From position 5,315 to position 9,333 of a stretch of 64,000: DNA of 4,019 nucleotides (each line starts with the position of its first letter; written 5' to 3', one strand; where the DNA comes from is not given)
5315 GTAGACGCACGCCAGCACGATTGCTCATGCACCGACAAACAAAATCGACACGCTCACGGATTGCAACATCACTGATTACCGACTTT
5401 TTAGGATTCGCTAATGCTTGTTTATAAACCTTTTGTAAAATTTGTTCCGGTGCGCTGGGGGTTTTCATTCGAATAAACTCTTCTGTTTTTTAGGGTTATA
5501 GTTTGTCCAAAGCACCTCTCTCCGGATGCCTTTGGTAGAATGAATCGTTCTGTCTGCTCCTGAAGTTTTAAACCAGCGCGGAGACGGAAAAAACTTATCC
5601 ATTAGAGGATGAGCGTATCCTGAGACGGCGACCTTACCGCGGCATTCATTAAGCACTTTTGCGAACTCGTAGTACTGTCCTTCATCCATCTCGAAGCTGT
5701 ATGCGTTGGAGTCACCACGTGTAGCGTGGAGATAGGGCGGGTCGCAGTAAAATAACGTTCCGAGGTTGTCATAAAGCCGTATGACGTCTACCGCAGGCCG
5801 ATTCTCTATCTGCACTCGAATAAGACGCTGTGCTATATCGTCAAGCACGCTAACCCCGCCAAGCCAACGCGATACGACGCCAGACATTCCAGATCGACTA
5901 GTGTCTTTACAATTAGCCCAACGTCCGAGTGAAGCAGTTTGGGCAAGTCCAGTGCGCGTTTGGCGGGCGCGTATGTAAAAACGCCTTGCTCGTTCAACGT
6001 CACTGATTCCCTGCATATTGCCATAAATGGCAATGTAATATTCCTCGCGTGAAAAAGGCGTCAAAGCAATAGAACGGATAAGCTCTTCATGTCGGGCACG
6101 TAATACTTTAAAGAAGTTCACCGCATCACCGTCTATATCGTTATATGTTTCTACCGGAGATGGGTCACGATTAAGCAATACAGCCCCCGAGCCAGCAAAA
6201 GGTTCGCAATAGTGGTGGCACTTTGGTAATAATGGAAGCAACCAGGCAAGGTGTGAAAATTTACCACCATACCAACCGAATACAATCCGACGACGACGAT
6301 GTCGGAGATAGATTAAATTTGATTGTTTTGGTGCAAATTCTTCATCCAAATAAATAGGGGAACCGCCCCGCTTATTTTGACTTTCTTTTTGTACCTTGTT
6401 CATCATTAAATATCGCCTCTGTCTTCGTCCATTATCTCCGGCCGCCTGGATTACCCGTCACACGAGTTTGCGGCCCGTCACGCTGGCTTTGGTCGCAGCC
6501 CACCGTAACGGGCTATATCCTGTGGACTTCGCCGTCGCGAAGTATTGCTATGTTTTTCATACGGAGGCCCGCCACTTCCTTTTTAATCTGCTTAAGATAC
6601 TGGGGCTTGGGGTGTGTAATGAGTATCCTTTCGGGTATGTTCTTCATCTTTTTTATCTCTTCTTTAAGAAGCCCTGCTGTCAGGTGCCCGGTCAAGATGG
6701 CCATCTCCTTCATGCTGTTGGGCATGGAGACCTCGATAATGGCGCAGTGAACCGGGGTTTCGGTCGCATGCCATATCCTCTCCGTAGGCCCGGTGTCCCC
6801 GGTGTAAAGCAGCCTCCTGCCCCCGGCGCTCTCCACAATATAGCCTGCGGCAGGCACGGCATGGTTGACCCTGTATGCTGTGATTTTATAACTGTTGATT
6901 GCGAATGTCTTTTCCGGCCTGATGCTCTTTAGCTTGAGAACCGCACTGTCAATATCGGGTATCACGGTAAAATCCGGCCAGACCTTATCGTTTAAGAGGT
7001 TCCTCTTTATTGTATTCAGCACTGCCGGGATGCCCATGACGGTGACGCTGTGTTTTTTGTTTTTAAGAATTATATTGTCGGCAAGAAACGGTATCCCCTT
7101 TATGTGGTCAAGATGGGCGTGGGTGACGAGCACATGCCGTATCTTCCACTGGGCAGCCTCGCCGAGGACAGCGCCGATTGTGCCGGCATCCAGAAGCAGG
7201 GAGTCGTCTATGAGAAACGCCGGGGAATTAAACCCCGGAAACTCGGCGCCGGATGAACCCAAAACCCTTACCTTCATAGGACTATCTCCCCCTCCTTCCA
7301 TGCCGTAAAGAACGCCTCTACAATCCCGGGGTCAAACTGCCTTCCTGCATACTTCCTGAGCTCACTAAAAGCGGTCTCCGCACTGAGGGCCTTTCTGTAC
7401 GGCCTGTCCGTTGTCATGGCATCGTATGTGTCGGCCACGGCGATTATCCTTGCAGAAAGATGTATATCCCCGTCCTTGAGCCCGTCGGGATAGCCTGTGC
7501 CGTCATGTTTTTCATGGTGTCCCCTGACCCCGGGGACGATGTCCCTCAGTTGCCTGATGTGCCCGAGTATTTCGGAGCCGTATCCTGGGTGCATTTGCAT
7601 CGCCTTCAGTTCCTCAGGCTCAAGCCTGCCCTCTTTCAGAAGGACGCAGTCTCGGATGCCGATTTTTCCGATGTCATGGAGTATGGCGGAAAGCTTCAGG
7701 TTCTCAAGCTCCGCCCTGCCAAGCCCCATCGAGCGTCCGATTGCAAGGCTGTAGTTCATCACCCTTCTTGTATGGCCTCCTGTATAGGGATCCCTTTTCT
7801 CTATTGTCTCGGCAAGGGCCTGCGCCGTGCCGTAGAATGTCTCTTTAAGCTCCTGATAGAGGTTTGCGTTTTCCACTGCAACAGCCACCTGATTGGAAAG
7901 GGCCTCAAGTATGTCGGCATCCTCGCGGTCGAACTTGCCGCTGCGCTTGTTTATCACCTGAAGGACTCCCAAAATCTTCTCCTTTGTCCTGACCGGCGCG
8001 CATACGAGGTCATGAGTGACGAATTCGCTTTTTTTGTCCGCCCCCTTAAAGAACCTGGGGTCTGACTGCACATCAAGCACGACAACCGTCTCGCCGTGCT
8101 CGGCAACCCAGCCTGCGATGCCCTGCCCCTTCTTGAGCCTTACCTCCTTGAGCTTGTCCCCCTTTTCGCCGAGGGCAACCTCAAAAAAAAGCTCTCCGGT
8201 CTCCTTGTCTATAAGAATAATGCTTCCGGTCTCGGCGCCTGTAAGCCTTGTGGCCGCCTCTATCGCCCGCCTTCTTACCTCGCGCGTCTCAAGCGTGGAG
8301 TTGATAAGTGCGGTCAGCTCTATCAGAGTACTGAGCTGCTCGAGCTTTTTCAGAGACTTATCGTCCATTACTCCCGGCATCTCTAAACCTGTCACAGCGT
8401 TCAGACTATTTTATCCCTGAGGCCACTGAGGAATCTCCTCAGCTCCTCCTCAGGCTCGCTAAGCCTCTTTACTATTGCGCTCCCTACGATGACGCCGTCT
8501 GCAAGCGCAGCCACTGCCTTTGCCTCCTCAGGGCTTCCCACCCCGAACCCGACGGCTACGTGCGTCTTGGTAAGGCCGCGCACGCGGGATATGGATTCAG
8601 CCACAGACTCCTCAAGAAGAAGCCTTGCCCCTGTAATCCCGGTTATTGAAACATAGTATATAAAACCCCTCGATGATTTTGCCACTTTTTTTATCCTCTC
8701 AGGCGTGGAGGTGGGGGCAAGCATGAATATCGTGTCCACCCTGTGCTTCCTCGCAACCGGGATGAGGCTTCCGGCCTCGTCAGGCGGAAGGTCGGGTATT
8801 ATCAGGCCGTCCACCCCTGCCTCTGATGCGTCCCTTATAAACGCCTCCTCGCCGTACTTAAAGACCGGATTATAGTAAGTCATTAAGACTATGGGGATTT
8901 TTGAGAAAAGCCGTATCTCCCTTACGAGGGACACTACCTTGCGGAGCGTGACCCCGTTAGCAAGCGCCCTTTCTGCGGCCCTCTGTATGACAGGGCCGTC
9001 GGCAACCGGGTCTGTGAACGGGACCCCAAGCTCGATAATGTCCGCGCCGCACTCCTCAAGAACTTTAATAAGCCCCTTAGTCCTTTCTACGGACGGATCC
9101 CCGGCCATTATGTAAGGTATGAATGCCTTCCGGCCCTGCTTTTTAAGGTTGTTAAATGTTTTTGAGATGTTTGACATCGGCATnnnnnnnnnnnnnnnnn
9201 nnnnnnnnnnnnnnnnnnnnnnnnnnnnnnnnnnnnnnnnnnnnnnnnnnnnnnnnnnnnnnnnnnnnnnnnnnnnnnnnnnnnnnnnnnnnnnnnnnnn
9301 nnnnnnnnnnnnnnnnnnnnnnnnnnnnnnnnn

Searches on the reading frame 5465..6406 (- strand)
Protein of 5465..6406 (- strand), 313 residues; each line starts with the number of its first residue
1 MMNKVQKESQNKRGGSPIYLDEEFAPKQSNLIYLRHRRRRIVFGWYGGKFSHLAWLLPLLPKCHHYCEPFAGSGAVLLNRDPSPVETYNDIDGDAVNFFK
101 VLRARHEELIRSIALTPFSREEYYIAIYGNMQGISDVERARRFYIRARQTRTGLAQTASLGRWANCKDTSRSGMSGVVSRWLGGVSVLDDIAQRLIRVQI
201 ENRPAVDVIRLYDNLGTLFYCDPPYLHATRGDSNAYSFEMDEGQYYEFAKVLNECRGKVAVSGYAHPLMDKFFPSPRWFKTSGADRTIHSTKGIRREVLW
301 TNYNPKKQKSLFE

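Call 72: search_protein_families(library=pfam, proteins=[window:5465-6406:-], max_evalue=0.000001)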
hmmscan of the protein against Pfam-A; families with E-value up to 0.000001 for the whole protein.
window:5465-6406:- (313 aa): 1 family
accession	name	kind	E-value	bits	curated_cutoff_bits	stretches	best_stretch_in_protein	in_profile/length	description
PF02086.21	MethyltransfD12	-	7.2e-23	82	22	1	45-271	1-237/253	D12 class N6 adenine-specific DNA methyltransferase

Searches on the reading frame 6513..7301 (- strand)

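Call 72: search_protein_families(library=pfam, proteins=[window:6513-7301:-], max_evalue=0.000001)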
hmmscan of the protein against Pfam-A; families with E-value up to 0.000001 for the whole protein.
window:6513-7301:- (262 aa): 3 families
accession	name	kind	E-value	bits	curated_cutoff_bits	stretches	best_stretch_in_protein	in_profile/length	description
PF12706.13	Lactamase_B_2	-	4.7e-18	66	27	1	53-230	30-199/200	Beta-lactamase superfamily domain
PF02112.21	PDEase_II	-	1.5e-14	54.3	23.7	1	53-131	82-162/340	cAMP phosphodiesterases class-II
PF00753.33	Lactamase_B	-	7.8e-10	39.4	22.7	1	27-181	7-161/196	Metallo-beta-lactamase superfamily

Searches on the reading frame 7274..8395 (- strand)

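Call 72: search_protein_families(library=pfam, proteins=[window:7274-8395:-], max_evalue=0.000001)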
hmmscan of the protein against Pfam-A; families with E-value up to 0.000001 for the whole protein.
window:7274-8395:- (373 aa): 5 families
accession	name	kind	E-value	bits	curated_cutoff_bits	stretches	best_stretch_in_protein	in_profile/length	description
PF13487.12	HD_5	-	5.6e-38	130.8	27.2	1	194-357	3-169/170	HD domain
PF01590.32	GAF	-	3.7e-19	70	22.4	1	40-174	5-133/133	GAF domain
PF13185.12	GAF_2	-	1.1e-18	68.2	28.6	1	37-175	4-136/136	GAF domain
PF01966.28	HD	-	2.5e-18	66.9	22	1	206-327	2-116/116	HD domain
PF13492.12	GAF_3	-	2.4e-12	47.8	27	1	44-176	9-129/129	GAF domain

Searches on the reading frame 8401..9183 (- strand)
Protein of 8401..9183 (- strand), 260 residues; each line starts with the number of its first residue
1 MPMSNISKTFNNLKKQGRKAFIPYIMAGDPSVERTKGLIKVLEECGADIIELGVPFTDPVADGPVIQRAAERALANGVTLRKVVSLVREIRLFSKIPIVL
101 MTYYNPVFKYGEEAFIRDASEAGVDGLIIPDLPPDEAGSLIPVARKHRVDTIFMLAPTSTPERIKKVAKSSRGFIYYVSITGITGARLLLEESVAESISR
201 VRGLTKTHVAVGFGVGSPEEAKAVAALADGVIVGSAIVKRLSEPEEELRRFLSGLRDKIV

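Call 72: search_protein_families(library=pfam, proteins=[window:8401-9183:-], max_evalue=0.000001)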
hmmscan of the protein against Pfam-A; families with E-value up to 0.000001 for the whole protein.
window:8401-9183:- (260 aa): 1 family
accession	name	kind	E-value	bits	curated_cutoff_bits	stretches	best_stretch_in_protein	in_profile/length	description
PF00290.26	Trp_syntA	-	1.1e-93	313.4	27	1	10-249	1-241/259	Tryptophan synthase alpha chain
